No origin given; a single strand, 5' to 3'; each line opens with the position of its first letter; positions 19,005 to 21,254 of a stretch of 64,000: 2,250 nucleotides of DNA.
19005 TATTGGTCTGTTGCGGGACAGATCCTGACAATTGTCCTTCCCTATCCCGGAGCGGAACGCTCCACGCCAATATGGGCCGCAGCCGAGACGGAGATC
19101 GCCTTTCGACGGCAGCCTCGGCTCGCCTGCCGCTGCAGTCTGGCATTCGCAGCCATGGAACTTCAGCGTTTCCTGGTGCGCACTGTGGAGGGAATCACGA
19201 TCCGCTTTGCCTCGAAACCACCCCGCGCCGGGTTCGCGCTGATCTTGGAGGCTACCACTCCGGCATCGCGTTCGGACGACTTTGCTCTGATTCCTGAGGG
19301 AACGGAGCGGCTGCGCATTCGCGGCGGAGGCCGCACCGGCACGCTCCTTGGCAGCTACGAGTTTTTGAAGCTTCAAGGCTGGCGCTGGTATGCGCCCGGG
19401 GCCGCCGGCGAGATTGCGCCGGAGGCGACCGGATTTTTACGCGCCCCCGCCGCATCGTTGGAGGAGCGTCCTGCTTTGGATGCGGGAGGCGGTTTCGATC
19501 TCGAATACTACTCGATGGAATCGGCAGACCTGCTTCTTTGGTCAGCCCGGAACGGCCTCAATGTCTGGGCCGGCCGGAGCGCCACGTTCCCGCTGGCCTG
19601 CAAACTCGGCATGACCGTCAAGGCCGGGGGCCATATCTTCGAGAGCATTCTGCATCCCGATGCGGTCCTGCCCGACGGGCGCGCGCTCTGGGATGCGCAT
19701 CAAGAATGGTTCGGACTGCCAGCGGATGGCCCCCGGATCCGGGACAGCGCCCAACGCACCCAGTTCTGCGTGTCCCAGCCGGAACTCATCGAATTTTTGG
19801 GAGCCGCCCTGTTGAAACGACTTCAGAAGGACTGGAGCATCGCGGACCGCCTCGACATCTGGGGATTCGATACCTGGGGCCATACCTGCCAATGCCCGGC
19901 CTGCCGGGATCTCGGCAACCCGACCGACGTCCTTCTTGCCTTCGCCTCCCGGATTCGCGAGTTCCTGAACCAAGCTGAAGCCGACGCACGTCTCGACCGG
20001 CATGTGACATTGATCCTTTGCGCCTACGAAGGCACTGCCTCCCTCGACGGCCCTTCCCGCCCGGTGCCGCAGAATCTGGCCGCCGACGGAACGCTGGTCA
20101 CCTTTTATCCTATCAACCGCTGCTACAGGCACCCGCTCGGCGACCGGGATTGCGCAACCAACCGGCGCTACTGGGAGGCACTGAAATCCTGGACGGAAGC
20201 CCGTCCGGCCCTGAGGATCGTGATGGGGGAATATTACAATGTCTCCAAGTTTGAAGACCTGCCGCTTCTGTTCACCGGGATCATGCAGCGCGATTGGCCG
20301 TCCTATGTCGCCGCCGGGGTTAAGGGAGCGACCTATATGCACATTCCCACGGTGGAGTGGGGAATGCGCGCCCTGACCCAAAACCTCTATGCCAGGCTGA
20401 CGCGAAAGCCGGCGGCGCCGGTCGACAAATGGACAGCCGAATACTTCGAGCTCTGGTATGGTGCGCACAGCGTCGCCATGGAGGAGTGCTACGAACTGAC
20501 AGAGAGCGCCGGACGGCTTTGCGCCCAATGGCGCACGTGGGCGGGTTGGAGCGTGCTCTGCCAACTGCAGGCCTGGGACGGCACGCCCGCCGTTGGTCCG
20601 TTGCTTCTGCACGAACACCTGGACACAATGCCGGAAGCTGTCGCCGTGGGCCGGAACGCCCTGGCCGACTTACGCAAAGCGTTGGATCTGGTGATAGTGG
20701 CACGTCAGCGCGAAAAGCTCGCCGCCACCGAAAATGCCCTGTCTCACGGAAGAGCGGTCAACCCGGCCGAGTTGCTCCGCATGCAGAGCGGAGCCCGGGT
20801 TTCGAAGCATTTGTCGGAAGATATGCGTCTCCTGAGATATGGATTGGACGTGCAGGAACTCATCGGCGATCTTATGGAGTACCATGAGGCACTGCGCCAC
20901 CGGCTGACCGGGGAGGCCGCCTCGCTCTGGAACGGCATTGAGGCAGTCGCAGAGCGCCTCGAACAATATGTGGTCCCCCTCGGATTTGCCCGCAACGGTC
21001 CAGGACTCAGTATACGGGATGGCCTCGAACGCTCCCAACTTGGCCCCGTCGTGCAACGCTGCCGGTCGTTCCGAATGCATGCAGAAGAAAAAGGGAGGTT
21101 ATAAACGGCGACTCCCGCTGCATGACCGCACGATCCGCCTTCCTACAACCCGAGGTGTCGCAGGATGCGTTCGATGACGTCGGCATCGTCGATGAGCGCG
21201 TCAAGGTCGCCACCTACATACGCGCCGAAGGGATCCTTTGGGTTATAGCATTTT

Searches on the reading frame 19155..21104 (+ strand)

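Call 73: search_protein_families(library=pfam, proteins=[window:19155-21104:+], max_evalue=0.00001)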
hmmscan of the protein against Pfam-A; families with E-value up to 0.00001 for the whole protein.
window:19155-21104:+ (649 aa): 1 family
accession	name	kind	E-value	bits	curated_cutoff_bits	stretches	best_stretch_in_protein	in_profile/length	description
PF16126.11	DUF4838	-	7.5e-12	45.5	26.6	1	172-438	69-315/325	Domain of unknown function (DUF4838)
